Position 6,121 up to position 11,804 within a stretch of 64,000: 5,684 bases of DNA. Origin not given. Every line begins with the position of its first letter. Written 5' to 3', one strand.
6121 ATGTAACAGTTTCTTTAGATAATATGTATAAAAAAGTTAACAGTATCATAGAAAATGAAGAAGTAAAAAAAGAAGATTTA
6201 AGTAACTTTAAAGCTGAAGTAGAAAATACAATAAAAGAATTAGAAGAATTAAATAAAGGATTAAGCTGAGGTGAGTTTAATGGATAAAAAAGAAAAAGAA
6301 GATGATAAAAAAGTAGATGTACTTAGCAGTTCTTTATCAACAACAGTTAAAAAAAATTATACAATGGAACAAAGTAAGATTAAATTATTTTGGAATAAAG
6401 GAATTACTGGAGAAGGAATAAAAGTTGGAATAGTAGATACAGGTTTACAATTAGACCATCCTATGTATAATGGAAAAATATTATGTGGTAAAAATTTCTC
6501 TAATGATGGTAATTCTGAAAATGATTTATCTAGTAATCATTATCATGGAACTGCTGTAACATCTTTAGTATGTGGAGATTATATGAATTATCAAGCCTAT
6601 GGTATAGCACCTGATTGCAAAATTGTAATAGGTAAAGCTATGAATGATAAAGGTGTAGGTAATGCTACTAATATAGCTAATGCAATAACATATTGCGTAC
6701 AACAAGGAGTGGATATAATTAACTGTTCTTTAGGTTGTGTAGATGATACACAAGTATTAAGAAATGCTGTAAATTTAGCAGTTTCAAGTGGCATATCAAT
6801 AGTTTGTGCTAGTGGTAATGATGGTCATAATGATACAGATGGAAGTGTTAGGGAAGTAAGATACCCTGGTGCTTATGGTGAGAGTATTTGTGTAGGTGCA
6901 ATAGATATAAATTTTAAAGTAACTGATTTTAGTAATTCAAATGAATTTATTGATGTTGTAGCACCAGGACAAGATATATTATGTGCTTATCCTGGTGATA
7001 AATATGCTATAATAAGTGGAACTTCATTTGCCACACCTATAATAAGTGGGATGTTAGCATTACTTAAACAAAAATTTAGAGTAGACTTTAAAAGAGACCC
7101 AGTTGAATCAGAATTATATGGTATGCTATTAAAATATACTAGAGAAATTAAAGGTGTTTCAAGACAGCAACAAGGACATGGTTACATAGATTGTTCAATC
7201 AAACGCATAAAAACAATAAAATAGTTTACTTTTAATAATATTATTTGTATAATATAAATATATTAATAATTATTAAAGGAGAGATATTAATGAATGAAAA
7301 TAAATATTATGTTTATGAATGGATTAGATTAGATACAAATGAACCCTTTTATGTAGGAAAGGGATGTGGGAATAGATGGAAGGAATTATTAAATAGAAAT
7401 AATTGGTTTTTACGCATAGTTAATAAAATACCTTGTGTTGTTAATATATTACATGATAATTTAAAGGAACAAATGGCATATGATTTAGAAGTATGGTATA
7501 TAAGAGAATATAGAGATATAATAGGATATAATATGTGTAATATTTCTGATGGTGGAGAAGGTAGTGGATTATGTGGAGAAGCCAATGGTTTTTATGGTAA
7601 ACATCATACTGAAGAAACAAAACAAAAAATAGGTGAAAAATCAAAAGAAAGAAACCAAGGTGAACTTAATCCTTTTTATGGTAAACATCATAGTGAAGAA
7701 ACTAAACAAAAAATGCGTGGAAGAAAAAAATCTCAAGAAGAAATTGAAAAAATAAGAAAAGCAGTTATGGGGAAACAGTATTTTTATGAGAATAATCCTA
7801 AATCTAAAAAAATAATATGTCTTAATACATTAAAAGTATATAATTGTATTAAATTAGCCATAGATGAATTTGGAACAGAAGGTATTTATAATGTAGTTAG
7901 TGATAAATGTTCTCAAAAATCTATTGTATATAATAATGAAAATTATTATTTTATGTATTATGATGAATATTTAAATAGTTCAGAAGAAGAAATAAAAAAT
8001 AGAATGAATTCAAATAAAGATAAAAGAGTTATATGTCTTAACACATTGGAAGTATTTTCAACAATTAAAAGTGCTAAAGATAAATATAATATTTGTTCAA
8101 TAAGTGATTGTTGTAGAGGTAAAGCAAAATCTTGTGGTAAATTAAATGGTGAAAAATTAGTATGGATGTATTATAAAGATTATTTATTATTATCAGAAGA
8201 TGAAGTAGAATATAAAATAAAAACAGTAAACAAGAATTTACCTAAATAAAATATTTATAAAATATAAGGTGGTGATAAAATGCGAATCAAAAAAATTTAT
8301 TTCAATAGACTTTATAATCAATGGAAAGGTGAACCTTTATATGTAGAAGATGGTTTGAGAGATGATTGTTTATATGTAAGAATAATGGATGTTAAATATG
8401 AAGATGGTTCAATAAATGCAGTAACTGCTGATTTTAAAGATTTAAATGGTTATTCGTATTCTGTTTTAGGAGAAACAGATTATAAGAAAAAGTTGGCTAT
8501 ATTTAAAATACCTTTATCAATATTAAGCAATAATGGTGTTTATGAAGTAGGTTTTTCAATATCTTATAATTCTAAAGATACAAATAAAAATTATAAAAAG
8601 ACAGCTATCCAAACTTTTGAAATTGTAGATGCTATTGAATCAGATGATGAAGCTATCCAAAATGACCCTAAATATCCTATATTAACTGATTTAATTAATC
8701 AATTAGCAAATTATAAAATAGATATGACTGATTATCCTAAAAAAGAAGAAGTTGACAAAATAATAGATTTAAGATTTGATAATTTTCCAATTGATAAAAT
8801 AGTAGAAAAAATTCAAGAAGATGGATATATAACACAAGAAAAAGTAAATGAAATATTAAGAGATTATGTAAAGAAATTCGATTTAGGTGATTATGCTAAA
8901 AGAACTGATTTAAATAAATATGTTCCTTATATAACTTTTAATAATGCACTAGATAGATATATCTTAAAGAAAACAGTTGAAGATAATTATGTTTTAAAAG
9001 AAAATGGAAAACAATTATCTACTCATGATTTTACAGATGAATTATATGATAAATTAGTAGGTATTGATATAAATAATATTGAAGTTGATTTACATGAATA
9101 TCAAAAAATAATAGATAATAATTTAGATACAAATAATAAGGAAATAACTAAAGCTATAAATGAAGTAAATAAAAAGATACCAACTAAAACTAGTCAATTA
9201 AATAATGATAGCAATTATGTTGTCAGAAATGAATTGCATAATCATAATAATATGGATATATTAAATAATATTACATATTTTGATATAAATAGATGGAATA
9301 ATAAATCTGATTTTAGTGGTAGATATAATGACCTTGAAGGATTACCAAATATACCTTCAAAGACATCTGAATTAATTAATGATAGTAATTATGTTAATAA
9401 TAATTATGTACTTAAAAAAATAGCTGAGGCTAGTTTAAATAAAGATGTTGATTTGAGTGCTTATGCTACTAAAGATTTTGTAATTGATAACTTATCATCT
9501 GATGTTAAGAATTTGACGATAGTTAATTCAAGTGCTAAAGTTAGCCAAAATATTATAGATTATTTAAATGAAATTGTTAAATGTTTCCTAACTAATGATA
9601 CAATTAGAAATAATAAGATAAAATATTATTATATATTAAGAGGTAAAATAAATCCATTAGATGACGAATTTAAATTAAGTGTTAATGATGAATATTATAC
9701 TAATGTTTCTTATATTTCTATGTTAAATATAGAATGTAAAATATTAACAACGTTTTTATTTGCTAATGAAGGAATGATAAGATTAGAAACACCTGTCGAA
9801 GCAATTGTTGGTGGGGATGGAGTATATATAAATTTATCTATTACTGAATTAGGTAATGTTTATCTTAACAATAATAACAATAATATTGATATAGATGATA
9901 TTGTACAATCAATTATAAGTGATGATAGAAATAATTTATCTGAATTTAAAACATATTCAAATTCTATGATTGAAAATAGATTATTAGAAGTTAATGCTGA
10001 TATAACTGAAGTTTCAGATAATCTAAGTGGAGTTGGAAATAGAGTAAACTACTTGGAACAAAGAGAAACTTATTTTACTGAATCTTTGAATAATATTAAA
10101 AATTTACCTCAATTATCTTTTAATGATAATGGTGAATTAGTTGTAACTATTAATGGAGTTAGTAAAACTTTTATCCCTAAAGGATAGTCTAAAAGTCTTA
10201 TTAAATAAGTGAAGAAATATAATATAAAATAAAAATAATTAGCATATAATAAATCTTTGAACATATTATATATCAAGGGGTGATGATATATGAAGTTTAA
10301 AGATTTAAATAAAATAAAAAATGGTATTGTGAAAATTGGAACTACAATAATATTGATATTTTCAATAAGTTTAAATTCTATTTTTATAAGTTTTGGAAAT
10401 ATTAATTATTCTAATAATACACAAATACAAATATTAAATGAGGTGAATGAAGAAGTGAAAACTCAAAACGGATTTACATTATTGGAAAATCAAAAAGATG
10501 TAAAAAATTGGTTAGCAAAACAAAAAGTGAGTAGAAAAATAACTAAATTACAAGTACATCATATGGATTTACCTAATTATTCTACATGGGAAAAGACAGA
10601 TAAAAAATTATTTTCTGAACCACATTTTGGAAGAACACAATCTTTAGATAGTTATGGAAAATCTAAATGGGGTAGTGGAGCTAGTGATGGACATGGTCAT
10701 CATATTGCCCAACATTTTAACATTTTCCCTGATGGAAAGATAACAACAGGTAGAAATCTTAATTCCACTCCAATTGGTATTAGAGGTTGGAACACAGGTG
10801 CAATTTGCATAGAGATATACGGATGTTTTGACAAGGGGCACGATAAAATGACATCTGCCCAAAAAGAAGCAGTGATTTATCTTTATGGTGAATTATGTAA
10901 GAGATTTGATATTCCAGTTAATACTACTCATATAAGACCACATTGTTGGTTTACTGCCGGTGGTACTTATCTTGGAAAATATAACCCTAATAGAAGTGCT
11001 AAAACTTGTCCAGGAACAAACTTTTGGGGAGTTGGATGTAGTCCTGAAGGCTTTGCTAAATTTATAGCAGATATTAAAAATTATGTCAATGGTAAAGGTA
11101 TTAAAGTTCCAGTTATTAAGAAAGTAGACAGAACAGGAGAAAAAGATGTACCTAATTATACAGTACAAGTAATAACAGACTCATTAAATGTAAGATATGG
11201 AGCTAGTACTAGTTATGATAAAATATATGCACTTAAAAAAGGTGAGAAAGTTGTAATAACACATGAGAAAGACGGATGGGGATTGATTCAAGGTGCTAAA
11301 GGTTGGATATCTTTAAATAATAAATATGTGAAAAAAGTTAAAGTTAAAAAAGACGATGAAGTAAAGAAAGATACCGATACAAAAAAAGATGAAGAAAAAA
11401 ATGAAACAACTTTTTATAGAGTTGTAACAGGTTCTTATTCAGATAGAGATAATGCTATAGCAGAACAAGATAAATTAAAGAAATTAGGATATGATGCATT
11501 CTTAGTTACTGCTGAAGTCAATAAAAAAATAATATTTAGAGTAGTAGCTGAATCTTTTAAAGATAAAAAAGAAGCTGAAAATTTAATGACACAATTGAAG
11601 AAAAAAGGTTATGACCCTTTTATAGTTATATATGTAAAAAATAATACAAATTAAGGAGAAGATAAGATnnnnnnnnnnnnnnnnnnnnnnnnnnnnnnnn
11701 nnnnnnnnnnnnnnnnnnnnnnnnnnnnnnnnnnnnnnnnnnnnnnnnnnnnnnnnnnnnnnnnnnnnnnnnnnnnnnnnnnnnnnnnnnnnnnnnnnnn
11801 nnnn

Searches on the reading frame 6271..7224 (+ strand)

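Call 9: search_protein_families(library=phrogs, proteins=[window:6271-7224:+], max_evalue=0.001)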
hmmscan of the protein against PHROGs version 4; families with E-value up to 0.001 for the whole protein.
window:6271-7224:+ (317 aa): 3 families
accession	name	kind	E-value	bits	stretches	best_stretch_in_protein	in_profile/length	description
phrog_3677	-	other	2.3e-67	228.7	1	6-307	552-847/1125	protease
phrog_3964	-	unknown function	4.7e-15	56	1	48-214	274-449/779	-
phrog_9158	-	unknown function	3.1e-05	23.8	1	205-268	419-498/696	-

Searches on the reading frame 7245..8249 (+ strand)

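Call 9: search_protein_families(library=phrogs, proteins=[window:7245-8249:+], max_evalue=0.001)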
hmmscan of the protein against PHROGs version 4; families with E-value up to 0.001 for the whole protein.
window:7245-8249:+ (334 aa): 4 families
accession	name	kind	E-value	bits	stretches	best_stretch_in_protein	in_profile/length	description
phrog_314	-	DNA, RNA and nucleotide metabolism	1.4e-20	74.8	1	8-259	166-415/574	homing endonuclease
phrog_15526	-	unknown function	4.2e-11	44.1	1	20-133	3-105/168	-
phrog_5356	-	unknown function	5.7e-05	23.6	1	17-45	12-40/255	-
phrog_655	-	DNA, RNA and nucleotide metabolism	0.00036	21.5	0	114-263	139-277/343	homing endonuclease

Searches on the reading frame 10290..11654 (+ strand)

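Call 9: search_protein_families(library=phrogs, proteins=[window:10290-11654:+], max_evalue=0.001)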
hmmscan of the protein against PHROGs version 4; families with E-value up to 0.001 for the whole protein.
window:10290-11654:+ (454 aa): 8 families
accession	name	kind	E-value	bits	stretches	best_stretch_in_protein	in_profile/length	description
phrog_1794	-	lysis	7.9e-16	59.4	1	142-354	89-334/336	amidase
phrog_1493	-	lysis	1.7e-10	41.6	1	83-403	33-264/394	endolysin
phrog_2338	-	lysis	3.7e-09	37.4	1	174-358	93-270/346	endolysin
phrog_16339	-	unknown function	2.9e-08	34.6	1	256-353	31-129/206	-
phrog_18955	-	unknown function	9.9e-08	32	1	284-350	203-264/483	-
phrog_822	-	lysis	1.6e-07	32.3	1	128-244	55-148/215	amidase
phrog_833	-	lysis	6.2e-06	27.1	1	168-346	91-276/294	endolysin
phrog_20388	-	lysis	0.00037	20.6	1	347-408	387-449/527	endolysin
